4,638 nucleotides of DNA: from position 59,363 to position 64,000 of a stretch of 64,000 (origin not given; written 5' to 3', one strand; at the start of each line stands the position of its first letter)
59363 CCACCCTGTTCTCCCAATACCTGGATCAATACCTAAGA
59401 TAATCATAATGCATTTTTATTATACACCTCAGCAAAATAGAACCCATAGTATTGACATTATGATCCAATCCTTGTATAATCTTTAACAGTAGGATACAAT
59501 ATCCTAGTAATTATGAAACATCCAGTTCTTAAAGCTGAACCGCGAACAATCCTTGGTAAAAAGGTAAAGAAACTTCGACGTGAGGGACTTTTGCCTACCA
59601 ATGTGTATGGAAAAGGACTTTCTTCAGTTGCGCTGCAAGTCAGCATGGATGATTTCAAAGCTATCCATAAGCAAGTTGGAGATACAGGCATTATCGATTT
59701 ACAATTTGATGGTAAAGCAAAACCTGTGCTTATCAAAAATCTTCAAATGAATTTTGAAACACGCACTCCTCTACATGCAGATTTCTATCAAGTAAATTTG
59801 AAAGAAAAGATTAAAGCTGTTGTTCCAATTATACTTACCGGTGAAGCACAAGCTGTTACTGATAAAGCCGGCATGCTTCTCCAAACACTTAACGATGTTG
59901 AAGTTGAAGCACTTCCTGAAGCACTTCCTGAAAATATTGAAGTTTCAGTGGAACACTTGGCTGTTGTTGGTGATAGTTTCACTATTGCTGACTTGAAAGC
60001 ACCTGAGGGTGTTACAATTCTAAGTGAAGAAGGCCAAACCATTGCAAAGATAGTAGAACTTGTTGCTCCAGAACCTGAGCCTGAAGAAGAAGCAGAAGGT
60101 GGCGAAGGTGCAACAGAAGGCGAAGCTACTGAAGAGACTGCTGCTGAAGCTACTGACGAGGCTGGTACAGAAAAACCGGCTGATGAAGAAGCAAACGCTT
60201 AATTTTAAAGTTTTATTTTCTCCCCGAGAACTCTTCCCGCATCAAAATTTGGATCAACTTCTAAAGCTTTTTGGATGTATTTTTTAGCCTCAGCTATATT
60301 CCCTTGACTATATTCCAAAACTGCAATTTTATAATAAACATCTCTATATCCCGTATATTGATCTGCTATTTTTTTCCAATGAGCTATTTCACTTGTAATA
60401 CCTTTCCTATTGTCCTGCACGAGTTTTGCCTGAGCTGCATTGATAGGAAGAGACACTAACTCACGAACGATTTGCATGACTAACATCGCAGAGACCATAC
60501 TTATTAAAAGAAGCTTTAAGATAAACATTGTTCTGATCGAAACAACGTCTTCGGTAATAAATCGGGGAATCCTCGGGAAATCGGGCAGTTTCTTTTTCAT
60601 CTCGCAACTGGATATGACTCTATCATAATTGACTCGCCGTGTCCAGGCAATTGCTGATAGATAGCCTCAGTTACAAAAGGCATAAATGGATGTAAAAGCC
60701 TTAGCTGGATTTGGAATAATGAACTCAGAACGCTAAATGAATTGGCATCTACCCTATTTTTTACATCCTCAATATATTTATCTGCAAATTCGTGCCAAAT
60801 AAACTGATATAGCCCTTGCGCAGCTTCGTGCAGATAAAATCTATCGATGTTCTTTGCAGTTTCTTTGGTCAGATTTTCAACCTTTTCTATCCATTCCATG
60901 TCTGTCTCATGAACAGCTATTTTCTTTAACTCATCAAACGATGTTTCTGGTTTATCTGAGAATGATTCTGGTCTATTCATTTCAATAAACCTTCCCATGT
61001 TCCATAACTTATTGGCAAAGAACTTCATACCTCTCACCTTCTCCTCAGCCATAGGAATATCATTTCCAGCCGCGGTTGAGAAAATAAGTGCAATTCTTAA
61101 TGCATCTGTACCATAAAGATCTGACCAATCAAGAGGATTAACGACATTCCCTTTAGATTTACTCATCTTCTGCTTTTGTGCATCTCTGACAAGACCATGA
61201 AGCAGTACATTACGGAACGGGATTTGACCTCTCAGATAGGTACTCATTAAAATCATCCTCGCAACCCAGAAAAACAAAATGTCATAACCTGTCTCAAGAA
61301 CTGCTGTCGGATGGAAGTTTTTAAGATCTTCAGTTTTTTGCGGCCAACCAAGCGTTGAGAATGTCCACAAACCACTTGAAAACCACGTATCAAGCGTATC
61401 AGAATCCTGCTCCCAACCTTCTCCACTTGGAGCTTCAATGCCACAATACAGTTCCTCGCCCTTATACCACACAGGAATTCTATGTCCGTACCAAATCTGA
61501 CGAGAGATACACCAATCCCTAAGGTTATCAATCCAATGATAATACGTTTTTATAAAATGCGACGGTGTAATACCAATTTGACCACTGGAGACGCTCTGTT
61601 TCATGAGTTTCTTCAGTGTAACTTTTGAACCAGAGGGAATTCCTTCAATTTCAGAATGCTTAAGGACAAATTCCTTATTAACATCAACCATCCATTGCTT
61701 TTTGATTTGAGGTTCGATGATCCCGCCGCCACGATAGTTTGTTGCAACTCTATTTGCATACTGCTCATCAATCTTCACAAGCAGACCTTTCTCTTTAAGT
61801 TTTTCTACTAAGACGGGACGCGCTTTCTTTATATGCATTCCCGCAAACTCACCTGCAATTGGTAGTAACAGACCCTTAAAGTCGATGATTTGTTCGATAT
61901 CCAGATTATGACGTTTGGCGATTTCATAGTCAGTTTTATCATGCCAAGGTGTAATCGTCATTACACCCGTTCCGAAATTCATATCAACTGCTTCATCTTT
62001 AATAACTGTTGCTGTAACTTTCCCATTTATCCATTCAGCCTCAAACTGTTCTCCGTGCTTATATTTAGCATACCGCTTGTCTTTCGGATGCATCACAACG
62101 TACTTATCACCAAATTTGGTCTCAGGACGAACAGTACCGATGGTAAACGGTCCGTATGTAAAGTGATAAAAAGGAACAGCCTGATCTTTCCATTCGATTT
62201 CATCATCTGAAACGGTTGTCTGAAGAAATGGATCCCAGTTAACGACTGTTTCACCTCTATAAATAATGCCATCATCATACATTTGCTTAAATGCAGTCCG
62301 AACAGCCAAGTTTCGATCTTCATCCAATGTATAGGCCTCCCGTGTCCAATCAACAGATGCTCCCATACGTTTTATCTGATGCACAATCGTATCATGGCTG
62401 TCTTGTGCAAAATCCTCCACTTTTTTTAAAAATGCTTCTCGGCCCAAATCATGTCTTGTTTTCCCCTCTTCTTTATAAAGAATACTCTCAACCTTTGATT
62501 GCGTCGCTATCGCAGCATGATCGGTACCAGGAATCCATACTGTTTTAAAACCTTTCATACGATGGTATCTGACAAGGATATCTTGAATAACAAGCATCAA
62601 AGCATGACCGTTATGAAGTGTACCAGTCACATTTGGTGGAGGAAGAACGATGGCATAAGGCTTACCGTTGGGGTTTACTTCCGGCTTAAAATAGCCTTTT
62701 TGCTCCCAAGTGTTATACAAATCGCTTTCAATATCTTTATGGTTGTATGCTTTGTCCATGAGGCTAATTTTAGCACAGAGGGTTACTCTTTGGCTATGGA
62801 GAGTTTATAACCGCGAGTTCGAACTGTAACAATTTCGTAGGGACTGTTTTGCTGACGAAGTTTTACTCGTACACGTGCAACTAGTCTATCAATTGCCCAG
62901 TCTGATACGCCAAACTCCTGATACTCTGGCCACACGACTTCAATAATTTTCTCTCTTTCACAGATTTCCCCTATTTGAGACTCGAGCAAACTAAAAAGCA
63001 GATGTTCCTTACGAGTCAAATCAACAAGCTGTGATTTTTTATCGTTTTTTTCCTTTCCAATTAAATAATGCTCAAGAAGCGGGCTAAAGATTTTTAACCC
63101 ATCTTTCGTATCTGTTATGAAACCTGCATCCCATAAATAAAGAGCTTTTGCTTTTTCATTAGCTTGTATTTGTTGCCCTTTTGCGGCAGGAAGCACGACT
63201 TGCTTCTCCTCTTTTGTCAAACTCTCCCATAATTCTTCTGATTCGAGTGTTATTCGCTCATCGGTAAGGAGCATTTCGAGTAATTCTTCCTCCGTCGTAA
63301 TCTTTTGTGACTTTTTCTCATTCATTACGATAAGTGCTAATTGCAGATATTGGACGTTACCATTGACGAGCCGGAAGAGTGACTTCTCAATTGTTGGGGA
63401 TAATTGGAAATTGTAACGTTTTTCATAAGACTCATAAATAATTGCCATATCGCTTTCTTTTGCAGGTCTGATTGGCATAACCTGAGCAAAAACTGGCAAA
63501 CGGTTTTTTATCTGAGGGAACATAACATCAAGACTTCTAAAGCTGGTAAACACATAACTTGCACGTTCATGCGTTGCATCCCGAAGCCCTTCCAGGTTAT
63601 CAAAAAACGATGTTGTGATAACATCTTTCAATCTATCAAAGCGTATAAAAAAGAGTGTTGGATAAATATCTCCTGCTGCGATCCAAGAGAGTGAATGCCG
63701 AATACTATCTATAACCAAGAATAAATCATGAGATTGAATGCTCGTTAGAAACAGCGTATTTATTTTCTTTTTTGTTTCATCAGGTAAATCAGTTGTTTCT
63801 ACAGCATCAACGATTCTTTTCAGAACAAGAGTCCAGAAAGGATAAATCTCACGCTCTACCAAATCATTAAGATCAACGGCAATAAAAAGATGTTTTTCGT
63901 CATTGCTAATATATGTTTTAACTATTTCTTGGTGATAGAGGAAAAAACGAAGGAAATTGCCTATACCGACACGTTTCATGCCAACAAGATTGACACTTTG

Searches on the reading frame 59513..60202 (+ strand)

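Call 48: search_protein_families(library=pfam, proteins=[window:59513-60202:+], max_evalue=0.01)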
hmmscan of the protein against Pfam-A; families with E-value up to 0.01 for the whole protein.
window:59513-60202:+ (229 aa): 2 families
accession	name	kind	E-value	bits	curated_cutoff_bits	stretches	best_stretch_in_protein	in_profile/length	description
PF14693.11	Ribosomal_TL5_C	-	3.3e-21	75.9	27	1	99-182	1-82/84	Ribosomal protein TL5, C-terminal domain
PF01386.24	Ribosomal_L25p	-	1.9e-18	67.1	23.6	1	6-91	1-82/82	Ribosomal L25p family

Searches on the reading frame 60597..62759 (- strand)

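Call 14: search_protein_families(library=pfam, proteins=[window:60597-62759:-])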
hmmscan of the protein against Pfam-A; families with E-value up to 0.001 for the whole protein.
window:60597-62759:- (720 aa): 5 families
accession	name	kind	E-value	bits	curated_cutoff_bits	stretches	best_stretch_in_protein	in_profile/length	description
PF00133.28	tRNA-synt_1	-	1.4e-125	419.8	22.7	2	14-439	2-256/414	tRNA synthetases class I (I, L, M and V)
PF08264.19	Anticodon_1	-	8.6e-25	87.8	25.1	1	624-718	5-106/148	Anticodon-binding domain of tRNA ligase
PF09334.17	tRNA-synt_1g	-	2.5e-19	69.7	20.1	2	396-575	205-371/391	tRNA synthetases class I (M)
PF13603.12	tRNA-synt_1_2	-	2.2e-05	24.5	25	1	257-293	105-141/185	Leucyl-tRNA synthetase, editing domain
PF01406.26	tRNA-synt_1e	-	0.00093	19.1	27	0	491-559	214-281/301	tRNA synthetases class I (C) catalytic domain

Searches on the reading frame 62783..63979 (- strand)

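Call 14: search_protein_families(library=pfam, proteins=[window:62783-63979:-])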
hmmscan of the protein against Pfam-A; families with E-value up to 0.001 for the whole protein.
window:62783-63979:- (398 aa): 1 family
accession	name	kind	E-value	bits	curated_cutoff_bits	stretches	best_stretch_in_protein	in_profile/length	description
PF00486.34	Trans_reg_C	-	2.1e-14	53.8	26.2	1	318-393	3-77/77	Transcriptional regulatory protein, C terminal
